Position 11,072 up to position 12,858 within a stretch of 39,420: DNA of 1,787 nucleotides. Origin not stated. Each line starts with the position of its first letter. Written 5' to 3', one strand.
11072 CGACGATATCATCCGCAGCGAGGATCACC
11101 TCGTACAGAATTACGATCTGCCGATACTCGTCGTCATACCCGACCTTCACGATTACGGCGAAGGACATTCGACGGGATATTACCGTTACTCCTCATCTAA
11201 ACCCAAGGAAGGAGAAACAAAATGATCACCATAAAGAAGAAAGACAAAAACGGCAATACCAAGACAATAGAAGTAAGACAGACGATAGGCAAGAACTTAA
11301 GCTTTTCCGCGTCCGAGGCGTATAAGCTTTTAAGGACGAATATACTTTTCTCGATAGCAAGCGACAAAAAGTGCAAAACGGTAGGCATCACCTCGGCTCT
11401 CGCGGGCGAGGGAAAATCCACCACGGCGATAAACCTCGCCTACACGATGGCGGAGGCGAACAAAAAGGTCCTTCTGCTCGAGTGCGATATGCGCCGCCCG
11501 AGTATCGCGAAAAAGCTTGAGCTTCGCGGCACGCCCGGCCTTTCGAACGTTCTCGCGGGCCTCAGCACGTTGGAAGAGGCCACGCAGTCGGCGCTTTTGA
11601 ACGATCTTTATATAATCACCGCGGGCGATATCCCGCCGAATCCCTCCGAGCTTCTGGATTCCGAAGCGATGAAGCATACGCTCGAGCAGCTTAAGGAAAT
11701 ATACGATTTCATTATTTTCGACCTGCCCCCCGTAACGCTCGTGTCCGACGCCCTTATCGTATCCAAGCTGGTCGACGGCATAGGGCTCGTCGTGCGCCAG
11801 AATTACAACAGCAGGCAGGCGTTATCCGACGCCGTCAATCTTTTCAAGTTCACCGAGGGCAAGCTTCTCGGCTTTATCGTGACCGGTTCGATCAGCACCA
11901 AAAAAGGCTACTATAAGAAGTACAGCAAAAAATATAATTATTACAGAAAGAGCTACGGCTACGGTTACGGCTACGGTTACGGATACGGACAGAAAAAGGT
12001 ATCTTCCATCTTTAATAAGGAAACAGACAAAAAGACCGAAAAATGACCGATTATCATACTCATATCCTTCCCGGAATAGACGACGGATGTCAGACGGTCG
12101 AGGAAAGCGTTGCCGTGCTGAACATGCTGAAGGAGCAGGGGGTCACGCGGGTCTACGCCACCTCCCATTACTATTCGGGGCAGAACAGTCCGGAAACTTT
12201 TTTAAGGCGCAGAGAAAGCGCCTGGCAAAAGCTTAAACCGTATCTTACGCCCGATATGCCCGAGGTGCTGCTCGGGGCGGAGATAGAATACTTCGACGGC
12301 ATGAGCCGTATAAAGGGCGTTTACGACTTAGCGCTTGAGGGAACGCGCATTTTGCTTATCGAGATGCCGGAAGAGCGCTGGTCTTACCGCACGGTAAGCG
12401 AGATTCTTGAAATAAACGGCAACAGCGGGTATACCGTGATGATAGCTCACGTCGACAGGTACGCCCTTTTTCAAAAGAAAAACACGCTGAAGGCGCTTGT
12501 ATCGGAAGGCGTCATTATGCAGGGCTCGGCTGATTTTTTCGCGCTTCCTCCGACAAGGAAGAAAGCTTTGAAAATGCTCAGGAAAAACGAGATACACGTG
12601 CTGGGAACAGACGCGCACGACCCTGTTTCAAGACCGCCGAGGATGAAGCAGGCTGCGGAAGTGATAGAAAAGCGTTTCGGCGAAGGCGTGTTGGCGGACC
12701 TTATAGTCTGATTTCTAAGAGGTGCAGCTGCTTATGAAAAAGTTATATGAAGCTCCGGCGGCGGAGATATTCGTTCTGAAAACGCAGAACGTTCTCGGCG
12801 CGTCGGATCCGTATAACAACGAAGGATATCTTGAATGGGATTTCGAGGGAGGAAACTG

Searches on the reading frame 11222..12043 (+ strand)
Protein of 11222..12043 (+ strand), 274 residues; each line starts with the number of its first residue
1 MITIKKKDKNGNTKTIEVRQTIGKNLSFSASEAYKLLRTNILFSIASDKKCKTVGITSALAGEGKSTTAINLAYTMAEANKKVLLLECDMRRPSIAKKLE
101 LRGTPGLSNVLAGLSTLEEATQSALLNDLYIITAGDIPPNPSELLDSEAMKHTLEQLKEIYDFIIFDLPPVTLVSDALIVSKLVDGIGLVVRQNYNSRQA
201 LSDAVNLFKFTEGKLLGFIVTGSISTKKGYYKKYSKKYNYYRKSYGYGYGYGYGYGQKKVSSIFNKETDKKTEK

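Call 100: search_protein_families(library=pfam, proteins=[window:11222-12043:+], max_evalue=0.00001)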
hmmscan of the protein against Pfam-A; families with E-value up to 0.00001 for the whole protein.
window:11222-12043:+ (274 aa): 3 families
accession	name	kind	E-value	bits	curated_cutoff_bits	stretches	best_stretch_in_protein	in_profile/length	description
PF13614.12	AAA_31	-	4.4e-14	53.2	27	1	52-181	2-140/177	AAA domain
PF10609.15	ParA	-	3.9e-09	36.7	27.1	1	53-219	5-171/246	NUBPL iron-transfer P-loop NTPase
PF01656.29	CbiA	-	1.7e-07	31.7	25.4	1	56-155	3-63/125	CobQ/CobB/MinD/ParA nucleotide binding domain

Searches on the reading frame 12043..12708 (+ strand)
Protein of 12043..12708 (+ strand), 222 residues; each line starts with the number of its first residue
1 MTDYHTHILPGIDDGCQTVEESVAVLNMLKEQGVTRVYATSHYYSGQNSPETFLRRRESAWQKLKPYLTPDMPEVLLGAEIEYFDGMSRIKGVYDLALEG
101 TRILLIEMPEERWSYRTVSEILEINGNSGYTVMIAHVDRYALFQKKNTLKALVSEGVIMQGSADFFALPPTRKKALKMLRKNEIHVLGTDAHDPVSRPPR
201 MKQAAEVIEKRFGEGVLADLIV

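Call 100: search_protein_families(library=pfam, proteins=[window:12043-12708:+], max_evalue=0.00001)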
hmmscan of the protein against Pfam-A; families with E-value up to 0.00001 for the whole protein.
window:12043-12708:+ (222 aa): 1 family
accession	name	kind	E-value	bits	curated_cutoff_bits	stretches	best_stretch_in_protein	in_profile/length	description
PF19567.5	CpsB_CapC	-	7e-37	127.5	27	1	2-221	2-225/234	Capsular polysaccharide synthesis, CpsB/CapC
